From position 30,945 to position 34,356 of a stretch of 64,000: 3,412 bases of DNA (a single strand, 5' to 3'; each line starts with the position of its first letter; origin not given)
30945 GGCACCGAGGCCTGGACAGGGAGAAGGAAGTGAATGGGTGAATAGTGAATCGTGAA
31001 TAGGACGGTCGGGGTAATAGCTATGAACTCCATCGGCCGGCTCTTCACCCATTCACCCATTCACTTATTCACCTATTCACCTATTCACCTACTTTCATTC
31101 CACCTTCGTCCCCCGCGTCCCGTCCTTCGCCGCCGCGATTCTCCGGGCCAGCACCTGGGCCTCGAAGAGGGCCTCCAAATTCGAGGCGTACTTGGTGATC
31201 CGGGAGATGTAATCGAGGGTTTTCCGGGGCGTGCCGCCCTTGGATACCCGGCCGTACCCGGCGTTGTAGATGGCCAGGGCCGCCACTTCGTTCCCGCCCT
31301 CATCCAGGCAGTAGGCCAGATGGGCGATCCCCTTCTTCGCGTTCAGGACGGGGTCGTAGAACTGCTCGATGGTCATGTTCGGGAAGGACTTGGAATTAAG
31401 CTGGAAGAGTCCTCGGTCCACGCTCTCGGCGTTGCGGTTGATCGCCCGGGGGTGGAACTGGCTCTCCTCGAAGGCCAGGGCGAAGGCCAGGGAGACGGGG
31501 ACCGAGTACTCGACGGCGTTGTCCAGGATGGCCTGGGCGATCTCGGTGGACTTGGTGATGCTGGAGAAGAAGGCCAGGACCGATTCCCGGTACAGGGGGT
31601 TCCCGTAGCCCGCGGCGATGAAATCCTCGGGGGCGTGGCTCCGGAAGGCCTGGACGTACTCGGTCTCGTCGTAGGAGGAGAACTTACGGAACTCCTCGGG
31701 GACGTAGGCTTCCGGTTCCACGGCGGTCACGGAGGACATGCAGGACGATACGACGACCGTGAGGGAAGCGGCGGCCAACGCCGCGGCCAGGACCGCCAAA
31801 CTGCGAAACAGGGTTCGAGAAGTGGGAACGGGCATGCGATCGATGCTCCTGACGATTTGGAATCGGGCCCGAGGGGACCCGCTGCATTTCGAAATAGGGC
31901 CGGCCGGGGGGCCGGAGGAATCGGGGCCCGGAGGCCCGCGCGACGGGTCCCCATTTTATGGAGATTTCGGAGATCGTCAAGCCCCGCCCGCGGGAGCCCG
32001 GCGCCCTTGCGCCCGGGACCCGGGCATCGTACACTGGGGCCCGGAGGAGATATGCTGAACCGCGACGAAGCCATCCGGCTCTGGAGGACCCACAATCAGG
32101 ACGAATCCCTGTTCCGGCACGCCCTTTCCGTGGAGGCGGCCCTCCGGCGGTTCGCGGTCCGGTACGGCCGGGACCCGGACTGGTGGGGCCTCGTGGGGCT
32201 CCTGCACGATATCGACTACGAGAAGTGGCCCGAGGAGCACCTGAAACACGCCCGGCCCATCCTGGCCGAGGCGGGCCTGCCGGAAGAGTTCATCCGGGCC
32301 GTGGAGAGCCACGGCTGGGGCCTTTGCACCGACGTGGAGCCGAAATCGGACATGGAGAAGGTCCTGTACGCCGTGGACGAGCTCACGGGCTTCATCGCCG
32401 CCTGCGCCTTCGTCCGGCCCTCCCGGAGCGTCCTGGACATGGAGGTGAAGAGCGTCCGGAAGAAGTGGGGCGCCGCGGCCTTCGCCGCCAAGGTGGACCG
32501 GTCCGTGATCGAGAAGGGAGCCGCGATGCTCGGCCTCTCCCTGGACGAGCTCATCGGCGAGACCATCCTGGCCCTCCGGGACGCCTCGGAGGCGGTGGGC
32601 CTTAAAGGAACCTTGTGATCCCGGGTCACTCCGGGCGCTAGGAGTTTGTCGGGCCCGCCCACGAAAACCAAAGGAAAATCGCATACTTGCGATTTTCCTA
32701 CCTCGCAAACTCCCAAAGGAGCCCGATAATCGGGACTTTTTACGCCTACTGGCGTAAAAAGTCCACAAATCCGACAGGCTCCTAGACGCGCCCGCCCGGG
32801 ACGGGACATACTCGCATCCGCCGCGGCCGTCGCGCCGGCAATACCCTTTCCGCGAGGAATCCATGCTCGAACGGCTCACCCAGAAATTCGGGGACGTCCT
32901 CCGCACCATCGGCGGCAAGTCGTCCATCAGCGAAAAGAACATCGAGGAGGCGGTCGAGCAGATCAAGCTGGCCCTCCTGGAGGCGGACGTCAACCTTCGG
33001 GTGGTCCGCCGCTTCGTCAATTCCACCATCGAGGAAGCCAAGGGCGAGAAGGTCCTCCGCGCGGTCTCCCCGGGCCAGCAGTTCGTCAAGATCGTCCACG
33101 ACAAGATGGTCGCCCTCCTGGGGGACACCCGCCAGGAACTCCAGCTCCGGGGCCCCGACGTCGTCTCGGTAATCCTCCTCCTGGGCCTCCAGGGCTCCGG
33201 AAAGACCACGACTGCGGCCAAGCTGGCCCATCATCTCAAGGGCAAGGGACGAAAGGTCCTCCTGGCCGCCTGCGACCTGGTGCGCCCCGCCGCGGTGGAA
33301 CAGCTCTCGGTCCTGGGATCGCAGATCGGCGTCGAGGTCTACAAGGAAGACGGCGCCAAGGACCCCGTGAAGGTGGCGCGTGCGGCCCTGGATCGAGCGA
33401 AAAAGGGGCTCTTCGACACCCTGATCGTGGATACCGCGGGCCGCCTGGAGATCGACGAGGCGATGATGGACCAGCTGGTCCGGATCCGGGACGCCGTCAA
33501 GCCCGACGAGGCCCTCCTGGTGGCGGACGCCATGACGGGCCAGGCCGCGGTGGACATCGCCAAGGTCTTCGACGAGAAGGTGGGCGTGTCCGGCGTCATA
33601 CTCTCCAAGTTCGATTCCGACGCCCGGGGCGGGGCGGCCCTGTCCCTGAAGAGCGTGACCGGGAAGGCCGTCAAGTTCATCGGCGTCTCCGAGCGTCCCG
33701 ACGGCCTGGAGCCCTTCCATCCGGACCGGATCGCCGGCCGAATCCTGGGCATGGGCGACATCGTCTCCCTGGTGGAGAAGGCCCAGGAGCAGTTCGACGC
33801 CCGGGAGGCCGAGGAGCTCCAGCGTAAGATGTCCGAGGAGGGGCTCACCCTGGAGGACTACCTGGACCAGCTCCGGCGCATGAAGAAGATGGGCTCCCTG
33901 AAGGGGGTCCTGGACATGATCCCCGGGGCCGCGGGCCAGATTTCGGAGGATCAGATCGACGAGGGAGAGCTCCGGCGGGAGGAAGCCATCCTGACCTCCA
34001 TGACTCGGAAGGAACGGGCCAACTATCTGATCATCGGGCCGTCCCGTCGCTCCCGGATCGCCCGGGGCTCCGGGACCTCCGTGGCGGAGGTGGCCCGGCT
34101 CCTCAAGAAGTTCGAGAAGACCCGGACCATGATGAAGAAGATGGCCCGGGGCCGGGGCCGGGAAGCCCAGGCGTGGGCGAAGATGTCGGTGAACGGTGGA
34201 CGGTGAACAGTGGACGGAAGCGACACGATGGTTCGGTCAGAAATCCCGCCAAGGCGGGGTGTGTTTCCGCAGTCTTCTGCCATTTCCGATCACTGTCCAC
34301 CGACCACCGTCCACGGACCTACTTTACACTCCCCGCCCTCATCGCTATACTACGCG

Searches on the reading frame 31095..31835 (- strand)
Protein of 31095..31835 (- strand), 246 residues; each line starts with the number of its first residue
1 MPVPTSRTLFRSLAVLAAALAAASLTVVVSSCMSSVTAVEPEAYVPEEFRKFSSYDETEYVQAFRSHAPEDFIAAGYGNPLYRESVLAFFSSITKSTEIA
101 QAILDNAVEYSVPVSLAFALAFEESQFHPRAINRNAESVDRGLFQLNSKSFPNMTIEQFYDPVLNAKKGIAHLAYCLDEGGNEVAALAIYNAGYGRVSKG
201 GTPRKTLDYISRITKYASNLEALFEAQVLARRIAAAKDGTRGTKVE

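Call 73: search_protein_families(library=pfam, proteins=[window:31095-31835:-])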
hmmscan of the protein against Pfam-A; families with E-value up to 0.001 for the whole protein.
window:31095-31835:- (246 aa): 3 families
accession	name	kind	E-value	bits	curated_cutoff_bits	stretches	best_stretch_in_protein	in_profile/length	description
PF01464.25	SLT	-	1.6e-16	60.4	21.3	1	104-205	4-109/117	Transglycosylase SLT domain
PF18896.5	SLT_3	-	5.1e-07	30.5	27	1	115-168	15-73/89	Lysozyme like domain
PF00062.25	Lys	-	0.00046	20.9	27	1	115-153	24-64/123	C-type lysozyme/alpha-lactalbumin family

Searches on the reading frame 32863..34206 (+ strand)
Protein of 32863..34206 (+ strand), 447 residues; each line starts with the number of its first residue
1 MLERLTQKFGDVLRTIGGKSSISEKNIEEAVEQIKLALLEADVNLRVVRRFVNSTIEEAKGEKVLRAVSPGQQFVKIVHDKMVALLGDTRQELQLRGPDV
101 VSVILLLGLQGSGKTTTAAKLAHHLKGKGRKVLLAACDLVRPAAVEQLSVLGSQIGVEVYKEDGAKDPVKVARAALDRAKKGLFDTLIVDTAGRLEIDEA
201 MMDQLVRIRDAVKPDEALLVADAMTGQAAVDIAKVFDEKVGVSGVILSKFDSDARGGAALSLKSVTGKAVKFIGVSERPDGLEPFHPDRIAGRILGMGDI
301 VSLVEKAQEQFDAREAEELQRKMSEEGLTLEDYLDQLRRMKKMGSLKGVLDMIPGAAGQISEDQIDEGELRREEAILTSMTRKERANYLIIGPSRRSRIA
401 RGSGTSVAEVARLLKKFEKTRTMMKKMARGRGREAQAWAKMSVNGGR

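Call 10: find_encoding_contigs(protein=window:32863-34206:+, flank=10000, max_places=6)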
Protein window:32863-34206:+ (447 aa): 10 contigs read that carry it; 6 places shown.
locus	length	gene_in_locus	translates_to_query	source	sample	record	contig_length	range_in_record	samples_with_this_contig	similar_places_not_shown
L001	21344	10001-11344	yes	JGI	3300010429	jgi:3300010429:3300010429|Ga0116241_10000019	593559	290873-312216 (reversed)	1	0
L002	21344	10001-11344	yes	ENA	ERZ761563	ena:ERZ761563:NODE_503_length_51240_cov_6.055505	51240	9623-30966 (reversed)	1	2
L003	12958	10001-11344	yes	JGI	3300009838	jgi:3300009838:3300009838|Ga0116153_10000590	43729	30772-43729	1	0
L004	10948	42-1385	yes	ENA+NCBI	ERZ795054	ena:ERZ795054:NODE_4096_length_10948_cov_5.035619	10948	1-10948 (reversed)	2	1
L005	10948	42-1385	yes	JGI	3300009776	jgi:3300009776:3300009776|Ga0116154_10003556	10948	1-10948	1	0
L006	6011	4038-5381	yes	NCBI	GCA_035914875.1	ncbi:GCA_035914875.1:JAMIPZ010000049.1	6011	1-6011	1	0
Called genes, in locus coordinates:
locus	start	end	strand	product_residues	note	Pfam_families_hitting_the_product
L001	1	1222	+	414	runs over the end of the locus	PF13433:Peripla_BP_5, PF13458:Peripla_BP_6, PF01094:ANF_receptor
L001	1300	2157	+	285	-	PF02653:BPD_transp_2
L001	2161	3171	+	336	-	PF02653:BPD_transp_2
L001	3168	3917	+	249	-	PF00005:ABC_tran, PF12399:BCA_ABC_TP_C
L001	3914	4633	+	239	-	PF00005:ABC_tran, PF02463:SMC_N (faint), PF13304:AAA_21 (faint)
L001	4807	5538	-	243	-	PF01757:Acyl_transf_3 (faint), PF07786:HGSNAT_cat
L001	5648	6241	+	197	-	PF00440:TetR_N, PF17932:TetR_C_24 (weak)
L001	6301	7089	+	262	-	PF04055:Radical_SAM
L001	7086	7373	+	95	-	-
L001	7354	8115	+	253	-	PF21948:LplA-B_cat, PF03099:BPL_LplA_LipB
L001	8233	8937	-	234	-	PF01464:SLT, PF18896:SLT_3 (weak)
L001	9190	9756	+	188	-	PF01966:HD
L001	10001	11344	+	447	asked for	PF02881:SRP54_N, PF00448:SRP54, PF01656:CbiA (weak), PF13401:AAA_22 (weak), PF02978:SRP_SPB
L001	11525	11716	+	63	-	PF00830:Ribosomal_L28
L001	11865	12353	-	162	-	-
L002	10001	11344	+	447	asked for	PF02881:SRP54_N, PF00448:SRP54, PF01656:CbiA (weak), PF13401:AAA_22 (weak), PF02978:SRP_SPB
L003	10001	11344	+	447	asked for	PF02881:SRP54_N, PF00448:SRP54, PF01656:CbiA (weak), PF13401:AAA_22 (weak), PF02978:SRP_SPB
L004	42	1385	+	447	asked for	PF02881:SRP54_N, PF00448:SRP54, PF01656:CbiA (weak), PF13401:AAA_22 (weak), PF02978:SRP_SPB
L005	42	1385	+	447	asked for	PF02881:SRP54_N, PF00448:SRP54, PF01656:CbiA (weak), PF13401:AAA_22 (weak), PF02978:SRP_SPB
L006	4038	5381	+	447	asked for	PF02881:SRP54_N, PF00448:SRP54, PF01656:CbiA (weak), PF13401:AAA_22 (weak), PF02978:SRP_SPB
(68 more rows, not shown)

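Call 35: list_cluster_members(proteins=[window:32863-34206:+])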
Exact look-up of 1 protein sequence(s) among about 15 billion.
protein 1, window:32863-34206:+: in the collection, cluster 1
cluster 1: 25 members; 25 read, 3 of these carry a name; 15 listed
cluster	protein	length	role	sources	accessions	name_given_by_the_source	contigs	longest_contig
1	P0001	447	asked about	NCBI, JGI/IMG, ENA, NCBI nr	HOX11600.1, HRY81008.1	MAG TPA: signal recognition particle protein [Spirochaetia bacterium] | signal recognition particle protein [Spirochaetales bacterium]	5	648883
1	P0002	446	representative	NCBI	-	-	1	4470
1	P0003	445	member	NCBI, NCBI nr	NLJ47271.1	MAG: signal recognition particle protein [Treponema sp.] | signal recognition particle protein [Treponema sp.]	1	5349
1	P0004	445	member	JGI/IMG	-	signal recognition particle subunit SRP54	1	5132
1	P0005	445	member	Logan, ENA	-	-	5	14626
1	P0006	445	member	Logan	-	-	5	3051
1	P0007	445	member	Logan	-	-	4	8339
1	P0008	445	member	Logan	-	-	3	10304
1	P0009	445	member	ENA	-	-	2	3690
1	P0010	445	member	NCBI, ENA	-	-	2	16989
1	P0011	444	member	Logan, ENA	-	-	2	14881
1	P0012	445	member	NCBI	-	-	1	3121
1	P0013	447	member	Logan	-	-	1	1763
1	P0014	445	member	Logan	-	-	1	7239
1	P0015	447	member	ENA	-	-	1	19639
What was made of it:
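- Tried and rejected: The window organism is itself a spirochaete (call 35).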

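Call 38: find_encoding_contigs(protein=P0011, flank=1500, max_places=2)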
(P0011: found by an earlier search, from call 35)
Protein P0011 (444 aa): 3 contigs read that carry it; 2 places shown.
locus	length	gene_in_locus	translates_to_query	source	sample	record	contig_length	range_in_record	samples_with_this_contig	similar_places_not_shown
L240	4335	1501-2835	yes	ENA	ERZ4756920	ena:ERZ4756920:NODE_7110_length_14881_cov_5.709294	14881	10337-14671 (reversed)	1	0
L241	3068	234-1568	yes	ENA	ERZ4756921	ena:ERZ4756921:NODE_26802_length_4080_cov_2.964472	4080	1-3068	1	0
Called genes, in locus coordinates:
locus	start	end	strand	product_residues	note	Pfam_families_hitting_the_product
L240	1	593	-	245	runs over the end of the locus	PF01464:SLT, PF18896:SLT_3 (weak)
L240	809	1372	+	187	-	PF01966:HD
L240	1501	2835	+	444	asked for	PF02881:SRP54_N, PF00448:SRP54, PF01656:CbiA, PF02978:SRP_SPB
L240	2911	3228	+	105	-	PF00830:Ribosomal_L28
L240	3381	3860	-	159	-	-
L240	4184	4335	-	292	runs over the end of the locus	PF01032:FecCD (faint), PF00950:ABC-3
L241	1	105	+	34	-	?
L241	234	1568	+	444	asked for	PF02881:SRP54_N, PF00448:SRP54, PF01656:CbiA, PF02978:SRP_SPB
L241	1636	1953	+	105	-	PF00830:Ribosomal_L28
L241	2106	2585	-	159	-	-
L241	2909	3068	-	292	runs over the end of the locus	PF01032:FecCD (faint), PF00950:ABC-3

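Call 39: find_encoding_contigs(protein=P0002, flank=1500, max_places=2)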
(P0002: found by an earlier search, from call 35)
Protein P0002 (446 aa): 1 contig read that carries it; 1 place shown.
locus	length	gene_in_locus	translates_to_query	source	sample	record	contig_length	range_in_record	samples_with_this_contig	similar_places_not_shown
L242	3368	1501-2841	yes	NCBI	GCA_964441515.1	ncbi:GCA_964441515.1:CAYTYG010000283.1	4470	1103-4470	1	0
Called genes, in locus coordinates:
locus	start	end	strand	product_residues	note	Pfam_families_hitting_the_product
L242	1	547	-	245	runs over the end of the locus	PF01464:SLT, PF18896:SLT_3 (weak)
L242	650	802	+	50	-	-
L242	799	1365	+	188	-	PF01966:HD (weak)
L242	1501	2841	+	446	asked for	PF02881:SRP54_N, PF00448:SRP54, PF01656:CbiA (weak), PF02978:SRP_SPB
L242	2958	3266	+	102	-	PF00830:Ribosomal_L28, PF03180:Lipoprotein_9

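Call 40: find_encoding_contigs(protein=P0005, flank=1500, max_places=2)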
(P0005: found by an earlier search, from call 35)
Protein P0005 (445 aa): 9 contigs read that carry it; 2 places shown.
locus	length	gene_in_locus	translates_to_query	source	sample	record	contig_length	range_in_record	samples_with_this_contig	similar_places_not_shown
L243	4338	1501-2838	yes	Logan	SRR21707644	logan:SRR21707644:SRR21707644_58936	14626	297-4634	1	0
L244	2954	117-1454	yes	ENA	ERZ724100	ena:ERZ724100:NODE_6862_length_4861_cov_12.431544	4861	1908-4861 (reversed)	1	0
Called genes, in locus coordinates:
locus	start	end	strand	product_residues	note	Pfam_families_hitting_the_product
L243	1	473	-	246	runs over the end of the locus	PF01464:SLT, PF18896:SLT_3 (weak)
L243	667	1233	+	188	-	PF01966:HD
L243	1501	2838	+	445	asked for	PF02881:SRP54_N, PF00448:SRP54, PF01656:CbiA (weak), PF02978:SRP_SPB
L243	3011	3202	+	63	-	PF00830:Ribosomal_L28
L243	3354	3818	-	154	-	-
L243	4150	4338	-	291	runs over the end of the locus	PF00950:ABC-3, PF01032:FecCD (weak)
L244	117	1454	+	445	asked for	PF02881:SRP54_N, PF00448:SRP54, PF01656:CbiA (weak), PF02978:SRP_SPB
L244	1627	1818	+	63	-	PF00830:Ribosomal_L28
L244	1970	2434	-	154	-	-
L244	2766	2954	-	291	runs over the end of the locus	PF00950:ABC-3, PF01032:FecCD (weak)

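Call 41: find_encoding_contigs(protein=P0015, flank=1500, max_places=2)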
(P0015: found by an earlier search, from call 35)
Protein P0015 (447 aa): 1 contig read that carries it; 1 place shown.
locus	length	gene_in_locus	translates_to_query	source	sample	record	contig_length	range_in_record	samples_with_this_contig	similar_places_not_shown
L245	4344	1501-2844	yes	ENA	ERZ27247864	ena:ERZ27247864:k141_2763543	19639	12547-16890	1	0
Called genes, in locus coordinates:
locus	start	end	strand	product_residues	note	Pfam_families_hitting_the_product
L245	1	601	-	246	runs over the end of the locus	PF01464:SLT, PF18896:SLT_3 (weak)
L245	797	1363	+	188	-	PF01966:HD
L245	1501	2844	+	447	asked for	PF02881:SRP54_N, PF00448:SRP54, PF01656:CbiA (weak), PF02978:SRP_SPB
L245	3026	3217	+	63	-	PF00830:Ribosomal_L28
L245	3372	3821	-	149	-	-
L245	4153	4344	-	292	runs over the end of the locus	PF00950:ABC-3, PF01032:FecCD (weak)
